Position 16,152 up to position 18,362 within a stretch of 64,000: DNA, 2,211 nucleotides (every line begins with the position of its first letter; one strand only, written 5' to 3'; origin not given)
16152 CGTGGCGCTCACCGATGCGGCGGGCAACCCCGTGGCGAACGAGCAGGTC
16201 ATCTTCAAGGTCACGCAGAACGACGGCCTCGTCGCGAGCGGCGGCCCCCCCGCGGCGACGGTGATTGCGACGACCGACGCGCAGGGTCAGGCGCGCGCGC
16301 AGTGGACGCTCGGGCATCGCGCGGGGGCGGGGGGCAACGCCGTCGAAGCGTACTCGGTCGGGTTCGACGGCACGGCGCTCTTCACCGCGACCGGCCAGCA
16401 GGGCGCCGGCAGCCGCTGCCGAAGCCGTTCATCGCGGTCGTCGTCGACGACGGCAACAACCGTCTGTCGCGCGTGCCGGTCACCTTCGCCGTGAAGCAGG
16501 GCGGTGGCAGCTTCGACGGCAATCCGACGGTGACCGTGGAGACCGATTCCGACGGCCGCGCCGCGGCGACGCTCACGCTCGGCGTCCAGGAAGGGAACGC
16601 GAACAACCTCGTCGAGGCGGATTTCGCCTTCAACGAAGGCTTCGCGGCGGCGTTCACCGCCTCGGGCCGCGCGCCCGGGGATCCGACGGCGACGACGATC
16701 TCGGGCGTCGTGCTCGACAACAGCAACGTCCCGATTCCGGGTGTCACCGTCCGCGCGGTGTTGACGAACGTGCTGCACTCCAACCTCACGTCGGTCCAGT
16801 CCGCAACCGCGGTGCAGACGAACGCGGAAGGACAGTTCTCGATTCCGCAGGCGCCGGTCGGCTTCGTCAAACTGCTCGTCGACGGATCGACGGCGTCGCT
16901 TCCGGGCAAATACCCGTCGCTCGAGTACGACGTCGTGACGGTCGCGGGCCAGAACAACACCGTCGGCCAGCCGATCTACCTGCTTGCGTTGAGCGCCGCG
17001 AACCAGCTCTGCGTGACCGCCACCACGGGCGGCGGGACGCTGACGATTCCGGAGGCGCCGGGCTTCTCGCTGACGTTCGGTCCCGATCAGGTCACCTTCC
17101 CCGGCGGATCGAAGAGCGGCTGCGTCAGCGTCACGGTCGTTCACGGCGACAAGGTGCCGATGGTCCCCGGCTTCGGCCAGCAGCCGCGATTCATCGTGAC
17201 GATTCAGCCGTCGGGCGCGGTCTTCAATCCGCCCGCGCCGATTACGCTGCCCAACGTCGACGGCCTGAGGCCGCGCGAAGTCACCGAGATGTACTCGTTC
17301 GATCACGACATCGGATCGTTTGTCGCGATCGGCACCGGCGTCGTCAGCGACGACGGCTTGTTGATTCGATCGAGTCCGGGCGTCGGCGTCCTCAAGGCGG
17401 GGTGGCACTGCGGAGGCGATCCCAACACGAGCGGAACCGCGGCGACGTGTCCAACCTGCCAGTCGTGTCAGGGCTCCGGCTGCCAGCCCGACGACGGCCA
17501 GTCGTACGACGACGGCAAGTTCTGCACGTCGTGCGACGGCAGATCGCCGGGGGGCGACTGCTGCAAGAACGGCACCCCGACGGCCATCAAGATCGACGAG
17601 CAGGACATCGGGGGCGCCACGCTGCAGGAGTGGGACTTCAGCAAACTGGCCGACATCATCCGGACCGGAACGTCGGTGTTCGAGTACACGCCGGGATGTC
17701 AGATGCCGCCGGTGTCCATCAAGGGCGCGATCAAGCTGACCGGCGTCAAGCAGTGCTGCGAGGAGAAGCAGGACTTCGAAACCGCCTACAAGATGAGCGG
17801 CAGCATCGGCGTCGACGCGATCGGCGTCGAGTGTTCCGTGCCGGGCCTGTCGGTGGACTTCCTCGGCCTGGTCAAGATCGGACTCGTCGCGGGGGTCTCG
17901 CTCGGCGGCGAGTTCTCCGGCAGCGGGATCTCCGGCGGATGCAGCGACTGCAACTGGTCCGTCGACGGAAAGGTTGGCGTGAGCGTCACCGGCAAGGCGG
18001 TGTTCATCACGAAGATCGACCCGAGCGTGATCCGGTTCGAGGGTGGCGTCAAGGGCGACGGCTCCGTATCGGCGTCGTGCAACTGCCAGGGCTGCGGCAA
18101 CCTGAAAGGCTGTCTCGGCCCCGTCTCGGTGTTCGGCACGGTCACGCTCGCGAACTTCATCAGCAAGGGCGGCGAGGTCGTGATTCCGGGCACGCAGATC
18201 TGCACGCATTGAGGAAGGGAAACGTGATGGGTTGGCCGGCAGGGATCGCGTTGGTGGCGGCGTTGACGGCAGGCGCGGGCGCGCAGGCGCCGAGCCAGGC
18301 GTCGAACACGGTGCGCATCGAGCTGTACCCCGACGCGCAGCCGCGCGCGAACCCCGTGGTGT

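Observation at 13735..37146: Seven-gene, translationally coupled 'mega-protein plus periplasmic redox' operon bracketed by paralogous di-haem DUF1111 genes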

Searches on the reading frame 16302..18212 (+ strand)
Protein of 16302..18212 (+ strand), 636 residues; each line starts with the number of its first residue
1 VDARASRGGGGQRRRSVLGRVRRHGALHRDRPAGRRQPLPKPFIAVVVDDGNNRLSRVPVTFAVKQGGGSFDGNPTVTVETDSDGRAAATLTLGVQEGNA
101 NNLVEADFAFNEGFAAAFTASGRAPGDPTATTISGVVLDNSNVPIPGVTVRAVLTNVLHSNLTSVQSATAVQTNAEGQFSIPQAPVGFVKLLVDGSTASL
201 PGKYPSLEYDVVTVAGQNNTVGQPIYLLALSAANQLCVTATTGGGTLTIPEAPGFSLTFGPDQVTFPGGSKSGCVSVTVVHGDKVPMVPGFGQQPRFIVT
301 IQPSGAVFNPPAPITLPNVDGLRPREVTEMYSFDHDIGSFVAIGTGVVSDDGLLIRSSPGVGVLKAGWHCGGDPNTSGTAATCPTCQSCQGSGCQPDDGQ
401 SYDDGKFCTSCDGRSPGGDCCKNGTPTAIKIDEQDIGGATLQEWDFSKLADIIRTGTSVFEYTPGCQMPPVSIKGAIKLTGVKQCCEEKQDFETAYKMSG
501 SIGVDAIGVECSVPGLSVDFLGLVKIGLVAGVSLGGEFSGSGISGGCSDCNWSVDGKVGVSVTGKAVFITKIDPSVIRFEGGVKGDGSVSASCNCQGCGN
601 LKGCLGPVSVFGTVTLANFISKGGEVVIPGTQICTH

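Call 3: search_protein_families(library=pfam, proteins=[window:16302-18212:+], max_evalue=0.01)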
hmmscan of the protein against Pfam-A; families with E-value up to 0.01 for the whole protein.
window:16302-18212:+ (636 aa): 3 families
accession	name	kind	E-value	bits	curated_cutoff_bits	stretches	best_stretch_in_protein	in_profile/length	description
PF02369.22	Big_1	-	2.5e-07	31.2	34.9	1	44-93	22-68/93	Bacterial Ig-like domain (group 1)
PF13620.12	CarboxypepD_reg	-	4.1e-06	27.5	32.3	1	132-220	1-76/82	Carboxypeptidase regulatory-like domain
PF13715.12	CarbopepD_reg_2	-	0.0048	17.3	32.2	0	133-193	1-50/88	CarboxypepD_reg-like domain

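Call 21: search_protein_families(library=ncbifam, proteins=[window:16422-18212:+], max_evalue=0.01)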
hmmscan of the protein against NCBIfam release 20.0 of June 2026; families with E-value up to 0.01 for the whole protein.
window:16422-18212:+ (596 aa): 1 family
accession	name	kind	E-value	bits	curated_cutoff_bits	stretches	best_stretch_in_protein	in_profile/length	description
TIGR04134.1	lipo_with_rSAM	hypoth_equivalog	0.0059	16.6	39.8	1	92-148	41-97/150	radical SAM-associated putative lipoprotein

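Call 43: find_homologous_proteins(query=window:16422-18209:+, max_evalue=0.00001)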
Query window:16422-18209:+ (596 aa): 551 proteins with E <= 0.00001 among 8000 candidates; the best 120 are listed.
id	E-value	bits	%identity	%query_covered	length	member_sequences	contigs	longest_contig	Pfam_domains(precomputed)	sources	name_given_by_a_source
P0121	0.0e+0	1090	86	94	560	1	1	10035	PF13620.13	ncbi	-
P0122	1.9e-219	748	59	100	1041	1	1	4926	PF09136.17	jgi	jgi:hypothetical protein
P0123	1.2e-218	746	59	100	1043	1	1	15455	PF09136.17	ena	-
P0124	3.8e-209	714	64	84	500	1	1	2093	-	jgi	jgi:hypothetical protein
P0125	1.7e-204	699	58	100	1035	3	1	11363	PF02369.23,PF09136.17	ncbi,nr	ncbi:MAG: hypothetical protein JST11_28575 [Acidobacteria bacterium]|nr:hypothetical protein [Acidob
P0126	1.5e-199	682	83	62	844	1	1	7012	PF02369.23,PF13620.13,PF09136.17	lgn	-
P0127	2.7e-194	665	65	83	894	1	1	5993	PF02369.23,PF13620.13,PF09136.17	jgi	jgi:hypothetical protein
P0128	1.9e-187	642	77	65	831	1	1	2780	PF02369.23,PF06951.17,PF09136.17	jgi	jgi:hypothetical protein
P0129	5.6e-186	638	75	66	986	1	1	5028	PF02369.23,PF13620.13,PF09136.17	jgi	jgi:hypothetical protein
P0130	9.4e-186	637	74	60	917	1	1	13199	PF02369.23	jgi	jgi:hypothetical protein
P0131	1.3e-185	636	81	60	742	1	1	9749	PF02369.23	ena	-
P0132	5.4e-185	634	61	88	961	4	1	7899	PF02369.23,PF09136.17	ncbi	-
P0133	6.0e-183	628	73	66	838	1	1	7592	PF02369.23,PF26198.1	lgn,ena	-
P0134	6.3e-180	618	71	64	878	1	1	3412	PF13620.13,PF09136.17,PF26198.1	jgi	jgi:hypothetical protein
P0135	5.7e-179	614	73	66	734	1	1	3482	PF02369.23,PF13620.13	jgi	jgi:hypothetical protein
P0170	1.7e-156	540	71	59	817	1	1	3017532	PF02369.23,PF09136.17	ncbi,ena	-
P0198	2.7e-141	490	64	60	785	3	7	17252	PF02369.23,PF06951.17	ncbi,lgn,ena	-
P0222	2.0e-136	474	61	61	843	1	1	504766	PF13715.13,PF02369.23,PF13620.13,PF09136.17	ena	-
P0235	1.3e-134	468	61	60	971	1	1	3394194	PF13715.13,PF02369.23,PF00404.25,PF13620.13,PF09136.17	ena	-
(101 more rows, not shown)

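Call 46: find_encoding_contigs(protein=P0198, flank=10000, max_places=2)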
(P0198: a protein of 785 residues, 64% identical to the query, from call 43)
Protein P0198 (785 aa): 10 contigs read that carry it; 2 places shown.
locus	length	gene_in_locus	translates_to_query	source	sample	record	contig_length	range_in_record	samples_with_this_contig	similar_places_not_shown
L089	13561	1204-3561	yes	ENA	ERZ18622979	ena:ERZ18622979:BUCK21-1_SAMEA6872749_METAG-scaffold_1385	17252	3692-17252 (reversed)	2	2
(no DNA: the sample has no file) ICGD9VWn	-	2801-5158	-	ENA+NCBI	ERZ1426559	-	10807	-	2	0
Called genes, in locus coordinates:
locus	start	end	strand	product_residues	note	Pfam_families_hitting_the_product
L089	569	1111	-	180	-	-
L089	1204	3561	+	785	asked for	PF02369:Big_1 (faint), PF06951:PLA2G12 (weak)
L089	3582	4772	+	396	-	-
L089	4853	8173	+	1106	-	PF26918:Ig_Eae (faint), PF18884:TSP3_bac (weak), PF08309:LVIVD, PF17957:Big_7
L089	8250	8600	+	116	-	PF13620:CarboxypepD_reg (weak)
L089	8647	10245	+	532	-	PF06537:DHOR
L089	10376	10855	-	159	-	-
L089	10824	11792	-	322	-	-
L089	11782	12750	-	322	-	PF28475:DUF8413, PF01944:SpoIIM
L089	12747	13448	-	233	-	PF06271:RDD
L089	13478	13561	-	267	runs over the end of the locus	-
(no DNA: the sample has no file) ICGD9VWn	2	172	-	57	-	?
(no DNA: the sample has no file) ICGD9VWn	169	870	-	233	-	PF09588:YqaJ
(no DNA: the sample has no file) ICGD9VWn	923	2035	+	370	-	PF06537:DHOR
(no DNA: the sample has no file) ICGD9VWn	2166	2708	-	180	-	-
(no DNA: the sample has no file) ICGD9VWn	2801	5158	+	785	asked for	PF02369:Big_1 (faint), PF06951:PLA2G12 (weak)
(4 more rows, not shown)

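Call 47: find_encoding_contigs(protein=P0170, flank=10000, max_places=2)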
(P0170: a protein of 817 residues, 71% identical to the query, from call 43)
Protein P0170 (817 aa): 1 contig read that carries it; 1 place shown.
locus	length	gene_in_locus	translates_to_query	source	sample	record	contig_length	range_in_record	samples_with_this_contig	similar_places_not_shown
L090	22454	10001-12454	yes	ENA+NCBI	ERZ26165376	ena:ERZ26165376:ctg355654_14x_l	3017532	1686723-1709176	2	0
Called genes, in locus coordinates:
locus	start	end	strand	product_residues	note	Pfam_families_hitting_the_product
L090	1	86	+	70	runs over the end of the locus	-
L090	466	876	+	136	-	-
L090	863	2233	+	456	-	PF03432:Relaxase, PF11843:DUF3363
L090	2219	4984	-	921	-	PF00486:Trans_reg_C, PF13181:TPR_8 (faint), PF14938:SNAP (faint), PF17874:TPR_MalT (weak), PF13424:TPR_12 (weak), PF13424:TPR_12, PF17874:TPR_MalT, PF13424:TPR_12, +6 more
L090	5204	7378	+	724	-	-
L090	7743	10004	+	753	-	-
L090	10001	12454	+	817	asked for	PF02369:Big_1 (faint), PF09136:Glucodextran_B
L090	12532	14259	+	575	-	PF06537:DHOR (weak)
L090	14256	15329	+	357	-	PF13098:Thioredoxin_2 (weak), PF13462:Thioredoxin_4, PF01323:DSBA, PF13743:Thioredoxin_5, PF13462:Thioredoxin_4, PF01323:DSBA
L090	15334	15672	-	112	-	PF01934:HepT-like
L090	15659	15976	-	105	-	PF01909:NTP_transf_2, PF18765:Polbeta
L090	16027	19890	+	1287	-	PF18884:TSP3_bac (weak), PF08309:LVIVD, PF17957:Big_7, PF18884:TSP3_bac (weak)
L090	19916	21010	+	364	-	-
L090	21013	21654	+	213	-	-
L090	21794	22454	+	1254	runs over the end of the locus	PF18884:TSP3_bac (weak), PF08309:LVIVD (weak), PF17957:Big_7, PF13620:CarboxypepD_reg (weak), PF18884:TSP3_bac (weak)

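Call 62: predict_structure(alignment_id=A1)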
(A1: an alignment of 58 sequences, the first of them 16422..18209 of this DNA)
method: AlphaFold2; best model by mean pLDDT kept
length: 596 residues; sequences in the alignment: 58
mean_pLDDT: 78.8   pTM: 0.49
mean pLDDT of the five models: 78.8, 78.7, 76.7, 75.3, 73.7
residues with pLDDT >= 90: 209; 70-90: 199; 50-70: 158; < 50: 30
segments of 3 or more residues with pLDDT < 50: 331-341, 474-488
pLDDT, mean of each block of 10 residues (from residue 1): 82 87 93 96 92 80 92 87 87 95 96 91 87 98 94 95 89 92 89 93 95 93 92 91 65 68 85 90 84 69 86 91 59 40 80 84 93 91 95 76 61 59 58 72 89 82 60 47 47 58 69 57 56 57 67 64 68 70 69 65
secondary structure, 60 per line:
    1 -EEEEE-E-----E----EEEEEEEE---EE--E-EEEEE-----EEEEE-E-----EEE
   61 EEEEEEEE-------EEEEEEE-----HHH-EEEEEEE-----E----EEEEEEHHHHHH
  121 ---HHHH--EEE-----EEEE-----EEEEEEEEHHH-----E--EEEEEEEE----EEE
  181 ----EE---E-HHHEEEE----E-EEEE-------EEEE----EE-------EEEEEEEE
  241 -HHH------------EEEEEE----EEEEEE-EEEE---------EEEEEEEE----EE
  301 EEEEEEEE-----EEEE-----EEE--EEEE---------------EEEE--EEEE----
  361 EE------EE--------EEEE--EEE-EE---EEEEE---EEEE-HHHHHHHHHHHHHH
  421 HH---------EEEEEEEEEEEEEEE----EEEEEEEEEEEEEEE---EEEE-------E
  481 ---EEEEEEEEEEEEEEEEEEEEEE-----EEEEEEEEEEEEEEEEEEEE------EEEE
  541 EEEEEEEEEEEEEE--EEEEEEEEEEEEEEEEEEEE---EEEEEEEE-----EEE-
elements in order: E2-6 E19-26 E36-40 E46-50 E58-68 E76-82 E92-98 E109-114 H115-120 H124-127 E130-132 E138-141 E147-154 E166-173 E178-180 E195-198 E205-208 E216-219 E233-240 E257-262 E267-272 E274-277 E287-294 E299-308 E314-317 E323-325 E328-331 E347-350 E353-356 E379-382 E385-387 E394-398 E402-405 H407-422 E432-446 E451-465 E469-472 E484-505 E511-530 E537-554 E557-576 E580-587 E593-595

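Call 64: fold_search(model_id=the predicted structure, library=pdb)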
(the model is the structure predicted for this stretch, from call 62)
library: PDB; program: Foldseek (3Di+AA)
matches with E <= 10: 323; with E <= 0.001: 7
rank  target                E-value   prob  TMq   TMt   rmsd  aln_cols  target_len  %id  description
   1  8qox_B                6.5e-06  1.00  0.14  0.18  27.0       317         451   17  Two-component assembly of SlaA and SlaB S-layer proteins of Sulfolobus acidocaldarius (released 2024-02-21)
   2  4oq1                  1.8e-04  1.00  0.11  0.19  17.9       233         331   12  Structure of the Streptococcal ancillary pilin (released 2014-04-23)
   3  9lj6                  6.8e-04  1.00  0.13  0.28  14.1       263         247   12  Crystal Structure of C-terminal rigid fragment containing middle and C-terminal domains of the Basal pilin EbpB from Ent (released 2025-07-16)
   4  3is1                  9.0e-04  1.00  0.12  0.17  18.2       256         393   12  Crystal structure of functional region of UafA from Staphylococcus saprophyticus in C2 form at 2.45 angstrom resolution (released 2010-09-08)
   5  6fwv_A                9.0e-04  0.98  0.14  0.16  38.9       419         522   10  The Bacillus anthracis TIE protein (released 2018-08-08)
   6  9lr7_D                9.4e-04  1.00  0.13  0.19  13.6       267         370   12  Crystal Structure of the Basal pilin EbpB from Enterococcus faecalis. (released 2025-07-16)
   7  4p99_A                9.4e-04  0.69  0.10  0.13  48.7       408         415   11  Ca2+-stabilized adhesin helps an Antarctic bacterium reach out and bind ice (released 2014-06-18)
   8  9lr7_A                1.5e-03  1.00  0.13  0.18  13.7       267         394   11  Crystal Structure of the Basal pilin EbpB from Enterococcus faecalis. (released 2025-07-16)
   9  3is0                  1.7e-03  1.00  0.12  0.18  17.7       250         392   12  Crystal structure of functional region of UafA from Staphylococcus saprophyticus in the presence of cholesterol (released 2010-09-08)
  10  6fwv_B                1.9e-03  0.94  0.14  0.16  40.6       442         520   11  The Bacillus anthracis TIE protein (released 2018-08-08)
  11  5z24_B                2.2e-03  1.00  0.13  0.17  15.6       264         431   13  Crystal structure of shaft pilin spaD from Lactobacillus rhamnosus GG - K365A mutant (released 2018-06-20)
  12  3irz                  2.9e-03  1.00  0.14  0.20  16.8       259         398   11  Crystal structure of functional region of UafA from Staphylococcus saprophyticus in P212121 form (released 2010-09-08)
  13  8cem_E                2.9e-03  0.33  0.11  0.10  42.5       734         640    8  Structure of bovine native C3, re-refinement (released 2023-04-05)
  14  3irp                  4.2e-03  1.00  0.13  0.18  16.3       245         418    8  Crystal structure of functional region of UafA from Staphylococcus saprophyticus at 1.50 angstrom resolution (released 2010-09-08)
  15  9lr7_B                4.2e-03  0.99  0.13  0.18  13.6       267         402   11  Crystal Structure of the Basal pilin EbpB from Enterococcus faecalis. (released 2025-07-16)
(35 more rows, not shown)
